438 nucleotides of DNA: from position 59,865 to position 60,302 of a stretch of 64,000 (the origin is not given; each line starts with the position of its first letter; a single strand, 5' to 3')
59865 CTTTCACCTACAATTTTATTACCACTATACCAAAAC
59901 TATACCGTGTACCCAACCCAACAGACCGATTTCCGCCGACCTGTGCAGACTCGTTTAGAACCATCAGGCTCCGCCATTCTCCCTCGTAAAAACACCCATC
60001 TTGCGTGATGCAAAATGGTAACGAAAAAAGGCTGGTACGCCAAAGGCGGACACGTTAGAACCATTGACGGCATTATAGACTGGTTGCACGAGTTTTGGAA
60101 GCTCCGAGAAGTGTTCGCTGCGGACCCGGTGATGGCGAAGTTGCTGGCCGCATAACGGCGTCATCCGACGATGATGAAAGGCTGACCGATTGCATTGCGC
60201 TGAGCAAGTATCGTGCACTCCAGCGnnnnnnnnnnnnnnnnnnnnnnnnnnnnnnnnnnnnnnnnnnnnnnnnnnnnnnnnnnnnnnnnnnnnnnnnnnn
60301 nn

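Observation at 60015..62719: Toxin-antitoxin / abortive-infection cassette bracketed by 141-bp imperfect direct repeats that each encode the same 40-aa peptide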

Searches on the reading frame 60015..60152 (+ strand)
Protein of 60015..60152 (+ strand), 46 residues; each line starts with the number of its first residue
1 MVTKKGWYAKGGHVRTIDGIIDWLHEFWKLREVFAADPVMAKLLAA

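Call 9: search_protein_families(library=pfam, max_evalue=0.1, proteins=[window:60015-60152:+])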
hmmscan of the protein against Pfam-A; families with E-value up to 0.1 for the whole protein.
window:60015-60152:+ (46 aa): 0 families

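Call 10: search_protein_families(library=ncbifam, max_evalue=0.1, proteins=[window:60015-60152:+])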
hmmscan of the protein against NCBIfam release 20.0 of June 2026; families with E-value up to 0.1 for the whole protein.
window:60015-60152:+ (46 aa): 0 families

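Call 11: find_homologous_proteins(query=window:60015-60152:+, max_evalue=0.01)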
Query seq(46 aa) (46 aa): 1 proteins with E <= 0.01 among 1 candidates.
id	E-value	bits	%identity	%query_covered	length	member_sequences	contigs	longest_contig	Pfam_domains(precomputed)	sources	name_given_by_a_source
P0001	1.6e-24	101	100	100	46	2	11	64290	-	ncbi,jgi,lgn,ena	-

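Call 13: find_encoding_contigs(protein=window:60015-60152:+, flank=10000, max_places=10)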
Protein seq(46 aa) (46 aa): 13 contigs read that carry it; 10 places shown.
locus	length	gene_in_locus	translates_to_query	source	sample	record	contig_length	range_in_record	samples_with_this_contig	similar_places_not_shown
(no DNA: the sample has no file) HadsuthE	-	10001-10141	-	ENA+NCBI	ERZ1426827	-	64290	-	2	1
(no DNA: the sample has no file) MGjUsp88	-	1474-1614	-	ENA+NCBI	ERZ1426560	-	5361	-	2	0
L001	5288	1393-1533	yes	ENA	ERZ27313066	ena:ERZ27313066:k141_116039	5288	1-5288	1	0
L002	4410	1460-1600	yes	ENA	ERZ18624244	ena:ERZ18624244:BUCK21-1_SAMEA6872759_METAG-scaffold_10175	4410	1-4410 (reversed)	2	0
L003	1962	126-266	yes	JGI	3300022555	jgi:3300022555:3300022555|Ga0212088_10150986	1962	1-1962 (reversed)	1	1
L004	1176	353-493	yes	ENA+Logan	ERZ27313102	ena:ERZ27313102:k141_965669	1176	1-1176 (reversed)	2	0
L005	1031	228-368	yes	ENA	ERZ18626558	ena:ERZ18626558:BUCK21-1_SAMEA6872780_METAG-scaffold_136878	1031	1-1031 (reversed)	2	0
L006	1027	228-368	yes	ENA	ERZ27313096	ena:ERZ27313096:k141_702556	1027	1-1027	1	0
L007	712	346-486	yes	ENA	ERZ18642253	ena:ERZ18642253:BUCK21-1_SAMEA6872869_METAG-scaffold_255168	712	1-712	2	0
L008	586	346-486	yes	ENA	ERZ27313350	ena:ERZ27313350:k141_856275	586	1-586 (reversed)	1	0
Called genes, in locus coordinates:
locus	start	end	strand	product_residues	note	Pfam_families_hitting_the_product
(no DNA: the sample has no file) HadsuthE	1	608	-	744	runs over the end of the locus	PF04151:PPC (faint)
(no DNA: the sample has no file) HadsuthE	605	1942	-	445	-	PF07394:DUF1501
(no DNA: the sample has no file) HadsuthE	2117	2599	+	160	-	PF13801:Metal_resist, PF07813:LTXXQ (weak)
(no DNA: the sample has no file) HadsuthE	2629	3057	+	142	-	PF13801:Metal_resist (weak)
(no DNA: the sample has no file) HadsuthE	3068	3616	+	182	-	PF04542:Sigma70_r2, PF08281:Sigma70_r4_2, PF04545:Sigma70_r4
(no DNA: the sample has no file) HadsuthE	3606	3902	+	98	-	-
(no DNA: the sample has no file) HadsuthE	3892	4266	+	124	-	-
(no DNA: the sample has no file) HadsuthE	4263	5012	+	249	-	PF03403:PAF-AH_p_II, PF07224:Chlorophyllase (weak), PF12740:PETase (weak)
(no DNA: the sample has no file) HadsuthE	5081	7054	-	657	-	PF18819:MuF_C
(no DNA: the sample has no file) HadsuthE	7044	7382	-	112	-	-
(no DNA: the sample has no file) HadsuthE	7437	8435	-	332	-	-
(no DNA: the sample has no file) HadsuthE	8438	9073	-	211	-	-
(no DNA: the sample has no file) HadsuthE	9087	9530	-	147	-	PF03592:Terminase_2 (weak)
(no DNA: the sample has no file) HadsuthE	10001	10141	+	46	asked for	-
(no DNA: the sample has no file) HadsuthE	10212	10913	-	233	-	PF08843:AbiEii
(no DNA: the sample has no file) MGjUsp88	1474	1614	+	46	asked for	-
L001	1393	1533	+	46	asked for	-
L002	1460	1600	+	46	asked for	-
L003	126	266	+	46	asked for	-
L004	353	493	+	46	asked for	-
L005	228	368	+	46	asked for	-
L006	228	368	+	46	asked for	-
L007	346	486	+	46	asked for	-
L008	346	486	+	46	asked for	-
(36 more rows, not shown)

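Call 19: find_related_loci(query=A2, collection=genome_contigs, flank=10000)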
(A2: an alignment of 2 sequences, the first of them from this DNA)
Query A2 (46 aa) in genome_contigs; peptide patterns used: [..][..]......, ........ (x = any residue, [..] = any of these).
40 stretches matched a pattern; 2 encode a relative of the query (tblastn E <= 1e-3); 2 distinct loci.
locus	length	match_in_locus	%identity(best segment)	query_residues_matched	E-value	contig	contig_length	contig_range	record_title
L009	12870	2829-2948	88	7-46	5e-21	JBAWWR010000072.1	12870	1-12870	MAG: Verrucomicrobiota bacterium isolate ELA042 MAG042_72, whole genome shotgun sequence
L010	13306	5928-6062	67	2-46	4e-18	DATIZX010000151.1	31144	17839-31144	MAG TPA_asm: Verrucomicrobiia bacterium isolate SMAG_U15312 k141_1206100, whole genome shotgun sequence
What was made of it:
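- The module is sporadic: 2 of 185,579 species genomes, with strict search patterns (call 19).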

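Call 20: find_related_loci(query=A2, collection=viral_contigs, flank=10000)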
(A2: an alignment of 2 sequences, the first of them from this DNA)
Query A2 (46 aa) in viral_contigs; peptide patterns used: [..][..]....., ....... (x = any residue, [..] = any of these).
145 stretches matched a pattern, but none encodes a relative of the query by tblastn (E <= 1e-3).
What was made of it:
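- Tried and rejected: Viral contigs: no relatives (call 20).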

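Call 32: find_related_loci(query=A4, collection=metagenome_contigs, flank=8000)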
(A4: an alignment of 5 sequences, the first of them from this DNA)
Query A4 (40 aa) in metagenome_contigs; peptide patterns used: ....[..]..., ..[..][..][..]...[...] (x = any residue, [..] = any of these).
233 stretches matched a pattern; 12 encode a relative of the query (tblastn E <= 1e-3); 12 distinct loci.
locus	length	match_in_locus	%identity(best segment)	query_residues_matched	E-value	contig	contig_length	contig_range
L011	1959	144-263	100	1-40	5e-24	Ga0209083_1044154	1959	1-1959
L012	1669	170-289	90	1-40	3e-21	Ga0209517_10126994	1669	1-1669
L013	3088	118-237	90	1-40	3e-21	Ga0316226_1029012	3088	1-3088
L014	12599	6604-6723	83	1-40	2e-19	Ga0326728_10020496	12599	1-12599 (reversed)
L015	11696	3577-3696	83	1-40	2e-19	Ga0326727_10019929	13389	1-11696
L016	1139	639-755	72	1-39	6e-17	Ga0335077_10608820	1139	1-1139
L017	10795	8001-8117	72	1-39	6e-17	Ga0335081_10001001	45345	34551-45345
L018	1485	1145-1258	66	1-38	5e-15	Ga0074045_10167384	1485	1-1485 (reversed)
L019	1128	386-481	78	1-32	5e-15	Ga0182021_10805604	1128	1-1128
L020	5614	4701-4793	61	10-40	2e-10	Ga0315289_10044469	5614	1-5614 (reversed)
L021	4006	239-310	75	17-40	6e-8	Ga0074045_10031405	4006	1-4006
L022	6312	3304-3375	75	17-40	6e-8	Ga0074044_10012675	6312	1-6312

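Call 37: search_protein_families(library=pfam, max_evalue=0.01, proteins=[L009:1578-2792:+, L010:9159-10268:-, L009:6554-9517:-, L009:6188-6544:-, L009:1025-1426:+, L019:555-1112:+, L010:5437-5928:+, L010:7549-9051:+, L022:1550-2374:-, L022:2374-2733:-])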
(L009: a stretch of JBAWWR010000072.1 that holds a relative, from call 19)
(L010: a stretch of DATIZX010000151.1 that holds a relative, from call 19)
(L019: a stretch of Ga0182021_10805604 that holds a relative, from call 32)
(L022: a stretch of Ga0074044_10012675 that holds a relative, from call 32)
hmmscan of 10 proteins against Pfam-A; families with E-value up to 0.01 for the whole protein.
L009:1578-2792:+ (405 aa): 0 families

L010:9159-10268:- (370 aa): 0 families

L009:6554-9517:- (988 aa): 10 families
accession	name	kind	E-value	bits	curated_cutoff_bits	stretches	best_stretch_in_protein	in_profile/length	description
PF08751.17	TrwC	-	2.6e-74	250.8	25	1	12-285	3-279/286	TrwC relaxase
PF13604.12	AAA_30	-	2.5e-42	145.2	27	1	410-597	2-189/191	AAA domain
PF13245.12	AAA_19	-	2.5e-11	44.3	25.1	1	426-539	11-133/134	AAA domain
PF01443.25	Viral_helicase1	-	6.5e-09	36.4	21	2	788-834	179-228/228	Viral superfamily 1 RNA helicase core domain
PF22232.2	TraI_hel_assoc_N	-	1.5e-07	32.4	27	1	433-530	1-99/99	TraI helicase-associated ssDNA bd, N-terminal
PF05127.21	NAT10_TcmA_helicase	-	0.00054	20.3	22.7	0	436-473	7-45/176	RNA cytidine acetyltransferase NAT10/TcmA, helicase domain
PF13538.12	UvrD_C_2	-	0.00063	20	27.4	1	785-832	1-51/52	UvrD-like helicase C-terminal domain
PF13401.12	AAA_22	-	0.001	19.8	27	0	425-532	4-124/130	AAA domain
PF13086.12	AAA_11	-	0.0019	18.4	27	1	413-471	5-69/257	AAA domain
PF04986.18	Y2_Tnp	-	0.0098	16.4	20.9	0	150-210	5-63/183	Putative transposase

L009:6188-6544:- (119 aa): 1 family
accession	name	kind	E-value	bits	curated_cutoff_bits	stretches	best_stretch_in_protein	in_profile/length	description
PF19192.6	Response_reg_2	-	0.0023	18.5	27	1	30-78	52-100/180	Response receiver domain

L009:1025-1426:+ (134 aa): 0 families

L019:555-1112:+ (186 aa): 0 families

L010:5437-5928:+ (164 aa): 3 families
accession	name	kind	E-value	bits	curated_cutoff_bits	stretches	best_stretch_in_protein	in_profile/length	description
PF00072.30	Response_reg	-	6.4e-25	87.9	30.2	1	31-142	1-110/111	Response regulator receiver domain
PF20161.5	VpsR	-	0.00012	22.3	23.7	1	26-142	9-120/121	VpsR domain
PF23198.2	PDE8A_N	-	0.00022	21.6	29.6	1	28-109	10-92/147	PDE8A-like, N-terminal domain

L010:7549-9051:+ (501 aa): 3 families
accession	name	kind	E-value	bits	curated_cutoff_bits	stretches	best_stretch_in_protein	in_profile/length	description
PF00239.26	Resolvase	-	3.3e-20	73.1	23.3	1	15-127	34-145/145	Resolvase, N terminal domain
PF07508.19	Recombinase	-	5e-14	52.8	21.1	1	153-240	3-101/102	Recombinase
PF13408.12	Zn_ribbon_recom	-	3.9e-09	37.2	25.3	1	256-308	1-55/58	Recombinase zinc beta ribbon domain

L022:1550-2374:- (275 aa): 0 families

L022:2374-2733:- (120 aa): 0 families
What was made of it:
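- L009 carries a TrwC relaxase (call 37).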

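Call 38: search_protein_families(library=pfam, max_evalue=10, proteins=[L009:1578-2792:+, L010:9159-10268:-])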
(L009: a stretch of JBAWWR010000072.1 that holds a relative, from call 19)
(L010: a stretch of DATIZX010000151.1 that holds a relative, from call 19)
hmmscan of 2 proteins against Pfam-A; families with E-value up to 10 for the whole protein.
L009:1578-2792:+ (405 aa): 0 families

L010:9159-10268:- (370 aa): 0 families

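Call 39: search_solved_structures(query=L009:1578-2792:+, max_evalue=1)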
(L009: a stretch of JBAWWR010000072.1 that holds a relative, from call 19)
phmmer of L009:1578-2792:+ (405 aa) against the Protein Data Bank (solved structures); distinct sequences matched with E-value up to 1: 2.
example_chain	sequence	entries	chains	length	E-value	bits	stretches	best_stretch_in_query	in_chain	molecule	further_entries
6vdc_A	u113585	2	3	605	0.058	15.6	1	40-116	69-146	DNA polymerase I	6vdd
6vde_A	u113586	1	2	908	0.1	14.8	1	40-116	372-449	DNA polymerase I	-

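Call 40: find_homologous_proteins(query=L009:1578-2792:+, max_evalue=0.001)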
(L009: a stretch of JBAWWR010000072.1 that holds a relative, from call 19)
Query L009:1578-2792:+ (405 aa): 23 proteins with E <= 0.001 among 3183 candidates.
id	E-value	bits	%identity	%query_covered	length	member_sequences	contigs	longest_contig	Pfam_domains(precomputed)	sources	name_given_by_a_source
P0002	1.6e-224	763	85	94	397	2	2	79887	-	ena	-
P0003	2.3e-206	704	79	93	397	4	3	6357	-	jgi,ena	-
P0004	4.9e-166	571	69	90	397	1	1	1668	PF00589.28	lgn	-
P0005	2.4e-164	565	100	60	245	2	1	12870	-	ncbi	ncbi:MAG: hypothetical protein WCG79_08275 [Verrucomicrobiota bacterium]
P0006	4.2e-116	406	54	91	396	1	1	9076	PF00589.28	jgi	-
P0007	1.2e-115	405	53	90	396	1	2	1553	PF00589.28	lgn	-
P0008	4.6e-113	396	52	88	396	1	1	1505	PF00589.28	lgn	-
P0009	1.2e-112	395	53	91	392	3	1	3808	PF00589.28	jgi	jgi:integrase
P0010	3.0e-111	390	51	92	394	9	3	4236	PF13495.13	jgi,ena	-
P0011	7.7e-110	386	49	93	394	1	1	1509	-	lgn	-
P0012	1.2e-105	372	49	91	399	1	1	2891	-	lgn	-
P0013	3.1e-101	357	56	75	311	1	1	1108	-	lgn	-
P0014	5.6e-16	77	26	88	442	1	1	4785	PF00589.28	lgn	-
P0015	1.5e-15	75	26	88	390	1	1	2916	-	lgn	-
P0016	4.1e-12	64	32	53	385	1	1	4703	PF00589.28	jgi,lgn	jgi:integrase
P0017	8.5e-11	60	29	63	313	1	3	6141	PF00589.28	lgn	-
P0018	1.8e-10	58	27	69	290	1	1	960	PF00589.28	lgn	-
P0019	5.7e-10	57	28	65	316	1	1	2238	PF00589.28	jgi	-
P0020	1.2e-8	53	29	47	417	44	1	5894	PF00589.28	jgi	-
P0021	1.4e-8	52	26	63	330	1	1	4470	PF00589.28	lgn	-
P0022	6.1e-8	50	28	46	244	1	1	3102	PF00589.28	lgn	-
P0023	2.2e-7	48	25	70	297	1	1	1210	PF00589.28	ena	-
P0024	3.5e-6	44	25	78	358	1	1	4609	PF00589.28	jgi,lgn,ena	-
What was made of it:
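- On Tyrosine recombinase (the integrase of relatives): Homologs carry PF00589 (call 40).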

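Call 41: find_encoding_contigs(protein=P0002, flank=10000, max_places=3)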
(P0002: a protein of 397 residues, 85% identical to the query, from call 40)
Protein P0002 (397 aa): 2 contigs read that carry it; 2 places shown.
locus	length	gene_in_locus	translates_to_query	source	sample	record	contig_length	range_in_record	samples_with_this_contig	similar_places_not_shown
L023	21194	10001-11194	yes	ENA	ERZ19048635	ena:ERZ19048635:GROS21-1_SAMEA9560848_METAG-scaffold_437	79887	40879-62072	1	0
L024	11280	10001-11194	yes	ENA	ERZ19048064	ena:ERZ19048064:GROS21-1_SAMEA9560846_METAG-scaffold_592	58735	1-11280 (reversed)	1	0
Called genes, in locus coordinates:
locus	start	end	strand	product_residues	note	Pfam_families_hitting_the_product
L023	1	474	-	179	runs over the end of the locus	-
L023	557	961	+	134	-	-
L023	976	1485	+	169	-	-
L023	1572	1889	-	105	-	-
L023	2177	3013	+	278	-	PF02086:MethyltransfD12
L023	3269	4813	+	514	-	PF00158:Sigma54_activat, PF14532:Sigma54_activ_2 (faint), PF07728:AAA_5 (weak)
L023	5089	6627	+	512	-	PF17338:GP88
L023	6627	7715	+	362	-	PF00145:DNA_methylase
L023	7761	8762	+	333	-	-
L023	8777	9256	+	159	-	-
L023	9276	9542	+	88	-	-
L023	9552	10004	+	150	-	-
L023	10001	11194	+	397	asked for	-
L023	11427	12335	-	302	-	PF00005:ABC_tran, PF13304:AAA_21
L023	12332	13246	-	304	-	PF12679:ABC2_membrane_2, PF10920:DUF2705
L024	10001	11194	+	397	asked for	-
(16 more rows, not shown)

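Call 42: find_encoding_contigs(protein=P0006, flank=10000, max_places=3)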
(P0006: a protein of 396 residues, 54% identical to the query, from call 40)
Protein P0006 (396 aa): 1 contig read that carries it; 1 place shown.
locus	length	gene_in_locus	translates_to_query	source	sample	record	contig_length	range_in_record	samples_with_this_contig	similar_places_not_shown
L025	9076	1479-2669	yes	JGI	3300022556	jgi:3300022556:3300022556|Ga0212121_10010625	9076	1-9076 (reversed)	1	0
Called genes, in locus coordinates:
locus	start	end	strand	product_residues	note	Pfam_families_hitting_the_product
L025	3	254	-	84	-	?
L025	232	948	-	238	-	PF00392:GntR, PF07729:FCD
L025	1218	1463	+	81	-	PF12728:HTH_17 (weak)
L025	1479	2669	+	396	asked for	PF00589:Phage_integrase (weak)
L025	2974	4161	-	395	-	PF13173:AAA_14, PF13401:AAA_22 (faint), PF13635:DUF4143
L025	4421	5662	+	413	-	PF13173:AAA_14, PF13635:DUF4143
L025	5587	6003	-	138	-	-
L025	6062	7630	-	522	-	PF00150:Cellulase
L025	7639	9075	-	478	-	?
